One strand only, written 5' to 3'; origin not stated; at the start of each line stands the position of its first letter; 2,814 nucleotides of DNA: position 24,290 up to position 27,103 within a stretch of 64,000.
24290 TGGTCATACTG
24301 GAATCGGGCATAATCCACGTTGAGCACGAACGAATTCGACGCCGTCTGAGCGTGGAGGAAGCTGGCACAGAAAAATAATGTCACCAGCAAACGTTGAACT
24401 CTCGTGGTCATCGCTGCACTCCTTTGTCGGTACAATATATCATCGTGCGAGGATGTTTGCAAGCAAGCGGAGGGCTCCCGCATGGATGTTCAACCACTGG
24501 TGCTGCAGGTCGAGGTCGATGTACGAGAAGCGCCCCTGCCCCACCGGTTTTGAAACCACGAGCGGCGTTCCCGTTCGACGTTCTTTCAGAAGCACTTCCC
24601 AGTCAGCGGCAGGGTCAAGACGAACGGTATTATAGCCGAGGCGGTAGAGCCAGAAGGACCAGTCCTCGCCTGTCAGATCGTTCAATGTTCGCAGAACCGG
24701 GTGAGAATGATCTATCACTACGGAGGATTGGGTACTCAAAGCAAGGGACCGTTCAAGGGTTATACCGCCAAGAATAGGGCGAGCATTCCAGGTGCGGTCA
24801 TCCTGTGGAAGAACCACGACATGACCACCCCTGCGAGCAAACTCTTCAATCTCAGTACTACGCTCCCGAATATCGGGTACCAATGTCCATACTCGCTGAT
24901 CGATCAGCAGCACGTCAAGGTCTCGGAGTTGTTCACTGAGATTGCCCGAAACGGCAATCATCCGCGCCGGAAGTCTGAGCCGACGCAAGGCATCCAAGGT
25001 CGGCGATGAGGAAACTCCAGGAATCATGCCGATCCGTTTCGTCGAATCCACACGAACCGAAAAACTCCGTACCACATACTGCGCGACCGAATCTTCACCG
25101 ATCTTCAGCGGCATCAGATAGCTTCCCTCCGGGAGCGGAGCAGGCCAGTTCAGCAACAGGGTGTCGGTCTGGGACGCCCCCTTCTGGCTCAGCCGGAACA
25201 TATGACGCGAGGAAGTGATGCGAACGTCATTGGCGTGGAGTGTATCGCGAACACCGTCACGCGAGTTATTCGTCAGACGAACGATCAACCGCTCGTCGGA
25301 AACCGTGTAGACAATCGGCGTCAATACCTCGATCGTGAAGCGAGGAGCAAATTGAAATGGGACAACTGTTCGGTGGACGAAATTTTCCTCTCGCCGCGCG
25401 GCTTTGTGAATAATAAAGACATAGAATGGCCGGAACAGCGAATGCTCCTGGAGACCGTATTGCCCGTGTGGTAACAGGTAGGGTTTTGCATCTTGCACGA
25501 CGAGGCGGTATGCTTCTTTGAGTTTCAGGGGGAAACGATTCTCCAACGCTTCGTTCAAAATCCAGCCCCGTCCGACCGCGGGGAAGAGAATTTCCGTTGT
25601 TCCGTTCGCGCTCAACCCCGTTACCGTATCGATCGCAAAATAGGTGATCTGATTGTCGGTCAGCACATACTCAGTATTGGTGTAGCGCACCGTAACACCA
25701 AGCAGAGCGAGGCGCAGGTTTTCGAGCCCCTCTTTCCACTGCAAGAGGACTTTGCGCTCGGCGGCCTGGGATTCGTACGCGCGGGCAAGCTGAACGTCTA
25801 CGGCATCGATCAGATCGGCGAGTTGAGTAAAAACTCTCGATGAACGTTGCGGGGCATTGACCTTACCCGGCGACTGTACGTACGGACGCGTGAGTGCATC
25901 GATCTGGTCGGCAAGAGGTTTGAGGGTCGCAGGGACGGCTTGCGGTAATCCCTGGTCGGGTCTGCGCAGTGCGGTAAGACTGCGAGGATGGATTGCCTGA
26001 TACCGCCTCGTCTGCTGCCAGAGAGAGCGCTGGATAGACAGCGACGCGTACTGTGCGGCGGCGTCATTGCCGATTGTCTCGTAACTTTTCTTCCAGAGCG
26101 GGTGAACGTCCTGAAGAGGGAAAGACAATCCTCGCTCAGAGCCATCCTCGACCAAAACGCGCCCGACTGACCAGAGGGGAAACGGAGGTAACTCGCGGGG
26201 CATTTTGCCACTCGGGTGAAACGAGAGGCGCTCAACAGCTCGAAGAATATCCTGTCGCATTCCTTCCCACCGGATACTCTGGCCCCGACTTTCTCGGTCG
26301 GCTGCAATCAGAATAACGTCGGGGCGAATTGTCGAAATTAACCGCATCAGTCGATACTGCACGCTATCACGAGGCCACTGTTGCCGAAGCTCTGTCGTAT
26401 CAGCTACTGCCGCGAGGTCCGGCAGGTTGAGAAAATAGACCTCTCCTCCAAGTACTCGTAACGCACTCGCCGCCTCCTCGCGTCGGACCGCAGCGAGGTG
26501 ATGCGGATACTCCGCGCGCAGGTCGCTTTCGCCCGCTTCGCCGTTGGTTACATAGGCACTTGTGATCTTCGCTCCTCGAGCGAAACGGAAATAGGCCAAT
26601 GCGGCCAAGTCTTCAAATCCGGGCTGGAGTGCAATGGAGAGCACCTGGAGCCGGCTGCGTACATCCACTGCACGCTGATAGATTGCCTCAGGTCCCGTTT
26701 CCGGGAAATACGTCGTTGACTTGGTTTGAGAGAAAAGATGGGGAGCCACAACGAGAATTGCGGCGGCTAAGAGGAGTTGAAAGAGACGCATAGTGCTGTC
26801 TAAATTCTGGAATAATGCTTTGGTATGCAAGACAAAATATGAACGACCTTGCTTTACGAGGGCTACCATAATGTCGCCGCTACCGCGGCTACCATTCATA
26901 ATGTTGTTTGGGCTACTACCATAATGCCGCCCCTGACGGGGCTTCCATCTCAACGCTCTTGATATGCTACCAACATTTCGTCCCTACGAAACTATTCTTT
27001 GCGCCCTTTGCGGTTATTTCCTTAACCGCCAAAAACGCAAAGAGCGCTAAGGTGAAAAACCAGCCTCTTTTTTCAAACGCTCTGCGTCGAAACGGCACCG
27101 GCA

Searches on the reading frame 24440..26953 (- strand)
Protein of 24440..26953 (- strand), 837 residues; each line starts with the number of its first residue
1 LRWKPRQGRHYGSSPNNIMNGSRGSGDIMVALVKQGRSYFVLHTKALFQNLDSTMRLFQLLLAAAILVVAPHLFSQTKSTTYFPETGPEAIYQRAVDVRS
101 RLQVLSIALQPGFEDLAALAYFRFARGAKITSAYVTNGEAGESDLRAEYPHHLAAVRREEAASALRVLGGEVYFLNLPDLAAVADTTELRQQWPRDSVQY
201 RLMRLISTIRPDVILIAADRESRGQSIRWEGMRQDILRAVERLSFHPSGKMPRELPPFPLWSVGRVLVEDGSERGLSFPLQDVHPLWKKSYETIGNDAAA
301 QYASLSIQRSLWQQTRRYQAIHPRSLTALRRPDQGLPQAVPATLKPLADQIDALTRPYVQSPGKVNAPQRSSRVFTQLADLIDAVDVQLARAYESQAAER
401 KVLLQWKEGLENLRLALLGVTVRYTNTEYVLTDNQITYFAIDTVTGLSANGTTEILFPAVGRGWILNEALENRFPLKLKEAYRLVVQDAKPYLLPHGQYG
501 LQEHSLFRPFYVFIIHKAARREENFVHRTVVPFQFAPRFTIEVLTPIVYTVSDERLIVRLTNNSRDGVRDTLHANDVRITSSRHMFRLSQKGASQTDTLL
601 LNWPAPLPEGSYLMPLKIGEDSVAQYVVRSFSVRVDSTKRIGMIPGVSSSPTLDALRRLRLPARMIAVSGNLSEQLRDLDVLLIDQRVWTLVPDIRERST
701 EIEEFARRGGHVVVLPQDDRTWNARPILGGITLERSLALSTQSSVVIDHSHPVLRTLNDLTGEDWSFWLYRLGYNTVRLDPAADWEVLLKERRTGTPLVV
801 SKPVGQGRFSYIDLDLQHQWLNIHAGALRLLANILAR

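Call 9: search_protein_families(library=pfam, proteins=[window:24440-26953:-], max_evalue=0.001)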
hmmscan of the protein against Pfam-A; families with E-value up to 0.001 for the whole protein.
window:24440-26953:- (837 aa): 1 family
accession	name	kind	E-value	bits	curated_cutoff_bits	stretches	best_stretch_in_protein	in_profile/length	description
PF02585.22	PIG-L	-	2.2e-13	51.3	28.2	1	125-219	23-110/129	GlcNAc-PI de-N-acetylase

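Call 78: search_protein_families(library=ncbifam, proteins=[window:24440-26953:-], max_evalue=0.01)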
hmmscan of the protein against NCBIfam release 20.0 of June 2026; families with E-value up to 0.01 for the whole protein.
window:24440-26953:- (837 aa): 0 families
